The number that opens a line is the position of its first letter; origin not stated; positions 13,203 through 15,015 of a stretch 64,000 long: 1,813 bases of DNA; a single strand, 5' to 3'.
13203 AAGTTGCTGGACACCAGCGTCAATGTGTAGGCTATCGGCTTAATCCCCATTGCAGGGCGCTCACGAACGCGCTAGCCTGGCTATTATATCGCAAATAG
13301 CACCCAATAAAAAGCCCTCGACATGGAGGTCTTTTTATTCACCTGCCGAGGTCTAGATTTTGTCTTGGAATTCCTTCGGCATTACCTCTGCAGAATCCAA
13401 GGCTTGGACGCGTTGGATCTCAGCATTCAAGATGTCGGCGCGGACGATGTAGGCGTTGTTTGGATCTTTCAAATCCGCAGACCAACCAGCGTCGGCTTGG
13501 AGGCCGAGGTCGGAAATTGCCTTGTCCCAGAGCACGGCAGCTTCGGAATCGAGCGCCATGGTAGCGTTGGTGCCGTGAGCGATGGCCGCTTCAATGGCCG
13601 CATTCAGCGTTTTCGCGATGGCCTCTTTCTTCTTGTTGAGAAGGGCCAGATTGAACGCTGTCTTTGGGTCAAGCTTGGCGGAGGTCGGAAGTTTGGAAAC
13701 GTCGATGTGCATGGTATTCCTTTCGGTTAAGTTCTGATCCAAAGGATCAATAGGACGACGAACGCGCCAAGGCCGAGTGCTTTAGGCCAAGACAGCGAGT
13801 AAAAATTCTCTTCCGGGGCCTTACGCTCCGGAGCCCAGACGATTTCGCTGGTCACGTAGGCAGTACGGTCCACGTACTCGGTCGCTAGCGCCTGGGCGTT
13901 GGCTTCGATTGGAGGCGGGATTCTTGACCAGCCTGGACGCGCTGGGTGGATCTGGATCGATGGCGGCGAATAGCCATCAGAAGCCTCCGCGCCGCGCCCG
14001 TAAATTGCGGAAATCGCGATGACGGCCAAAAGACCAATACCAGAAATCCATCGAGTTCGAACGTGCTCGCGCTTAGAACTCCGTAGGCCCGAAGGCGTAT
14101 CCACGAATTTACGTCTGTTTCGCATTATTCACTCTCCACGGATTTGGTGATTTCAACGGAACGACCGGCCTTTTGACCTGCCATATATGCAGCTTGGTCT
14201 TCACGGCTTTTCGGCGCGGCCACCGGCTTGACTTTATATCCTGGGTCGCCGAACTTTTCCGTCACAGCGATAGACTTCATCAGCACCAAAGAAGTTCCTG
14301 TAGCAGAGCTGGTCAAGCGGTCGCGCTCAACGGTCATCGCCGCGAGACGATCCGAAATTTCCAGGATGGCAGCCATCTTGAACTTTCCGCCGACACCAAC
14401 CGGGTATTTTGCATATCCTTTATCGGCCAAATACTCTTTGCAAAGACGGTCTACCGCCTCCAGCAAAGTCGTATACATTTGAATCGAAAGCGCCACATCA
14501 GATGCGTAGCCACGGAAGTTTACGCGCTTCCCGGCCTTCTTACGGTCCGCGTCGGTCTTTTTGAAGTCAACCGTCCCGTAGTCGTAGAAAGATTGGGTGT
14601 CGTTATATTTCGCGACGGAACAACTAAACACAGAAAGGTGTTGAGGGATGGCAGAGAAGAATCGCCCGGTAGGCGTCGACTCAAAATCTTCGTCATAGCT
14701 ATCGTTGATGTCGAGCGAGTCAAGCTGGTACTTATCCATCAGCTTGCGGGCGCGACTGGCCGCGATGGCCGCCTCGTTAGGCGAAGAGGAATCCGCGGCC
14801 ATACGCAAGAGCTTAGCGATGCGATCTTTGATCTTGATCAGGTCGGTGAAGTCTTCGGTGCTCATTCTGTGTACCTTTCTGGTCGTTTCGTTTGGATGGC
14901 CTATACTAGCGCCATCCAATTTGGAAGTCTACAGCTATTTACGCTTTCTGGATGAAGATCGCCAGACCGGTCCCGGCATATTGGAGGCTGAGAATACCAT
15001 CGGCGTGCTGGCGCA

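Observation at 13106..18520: Minus-strand accessory island inserted between terminase and portal, using the early promoter family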

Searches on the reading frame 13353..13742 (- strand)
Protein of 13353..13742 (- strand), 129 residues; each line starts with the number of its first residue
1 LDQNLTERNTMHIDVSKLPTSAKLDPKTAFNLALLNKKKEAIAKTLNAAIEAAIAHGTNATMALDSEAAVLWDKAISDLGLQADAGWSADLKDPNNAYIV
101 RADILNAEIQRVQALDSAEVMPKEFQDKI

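Call 4: search_protein_families(library=pfam, proteins=[window:13353-13742:-], max_evalue=0.1)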
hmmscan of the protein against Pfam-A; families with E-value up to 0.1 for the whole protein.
window:13353-13742:- (129 aa): 0 families

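Call 16: search_protein_families(library=phrogs, proteins=[window:13353-13742:-], max_evalue=0.01)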
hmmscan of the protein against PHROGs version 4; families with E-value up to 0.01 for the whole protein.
window:13353-13742:- (129 aa): 0 families

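Call 61: search_protein_families(library=padloc, proteins=[window:13353-13742:-], max_evalue=0.01)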
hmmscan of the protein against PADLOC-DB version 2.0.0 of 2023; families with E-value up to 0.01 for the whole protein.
window:13353-13742:- (129 aa): 0 families

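Call 118: search_protein_families(library=ncbifam, proteins=[window:13353-13712:-], max_evalue=0.01)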
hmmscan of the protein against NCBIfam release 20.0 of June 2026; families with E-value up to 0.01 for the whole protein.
window:13353-13712:- (119 aa): 0 families

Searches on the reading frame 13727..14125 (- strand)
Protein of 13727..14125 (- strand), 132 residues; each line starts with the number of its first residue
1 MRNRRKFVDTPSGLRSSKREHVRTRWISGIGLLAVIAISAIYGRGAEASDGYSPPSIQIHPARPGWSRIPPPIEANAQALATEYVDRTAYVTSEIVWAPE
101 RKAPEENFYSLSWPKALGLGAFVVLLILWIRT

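Call 4: search_protein_families(library=pfam, proteins=[window:13727-14125:-], max_evalue=0.1)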
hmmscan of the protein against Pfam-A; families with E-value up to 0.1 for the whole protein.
window:13727-14125:- (132 aa): 0 families

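Call 16: search_protein_families(library=phrogs, proteins=[window:13727-14125:-], max_evalue=0.01)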
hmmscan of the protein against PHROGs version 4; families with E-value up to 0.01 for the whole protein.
window:13727-14125:- (132 aa): 1 family
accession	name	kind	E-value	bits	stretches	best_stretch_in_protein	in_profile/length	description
phrog_4999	-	unknown function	0.003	18.6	1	52-86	36-75/133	-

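Call 61: search_protein_families(library=padloc, proteins=[window:13727-14125:-], max_evalue=0.01)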
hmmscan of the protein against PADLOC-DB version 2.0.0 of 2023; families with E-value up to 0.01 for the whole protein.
window:13727-14125:- (132 aa): 0 families

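Call 118: search_protein_families(library=ncbifam, proteins=[window:13727-14125:-], max_evalue=0.01)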
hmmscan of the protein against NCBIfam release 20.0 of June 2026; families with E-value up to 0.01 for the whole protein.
window:13727-14125:- (132 aa): 0 families

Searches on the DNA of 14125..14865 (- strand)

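Call 93: search_rna_families(sources=[L086, L011, L114, L130, L006], threshold=gathering)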
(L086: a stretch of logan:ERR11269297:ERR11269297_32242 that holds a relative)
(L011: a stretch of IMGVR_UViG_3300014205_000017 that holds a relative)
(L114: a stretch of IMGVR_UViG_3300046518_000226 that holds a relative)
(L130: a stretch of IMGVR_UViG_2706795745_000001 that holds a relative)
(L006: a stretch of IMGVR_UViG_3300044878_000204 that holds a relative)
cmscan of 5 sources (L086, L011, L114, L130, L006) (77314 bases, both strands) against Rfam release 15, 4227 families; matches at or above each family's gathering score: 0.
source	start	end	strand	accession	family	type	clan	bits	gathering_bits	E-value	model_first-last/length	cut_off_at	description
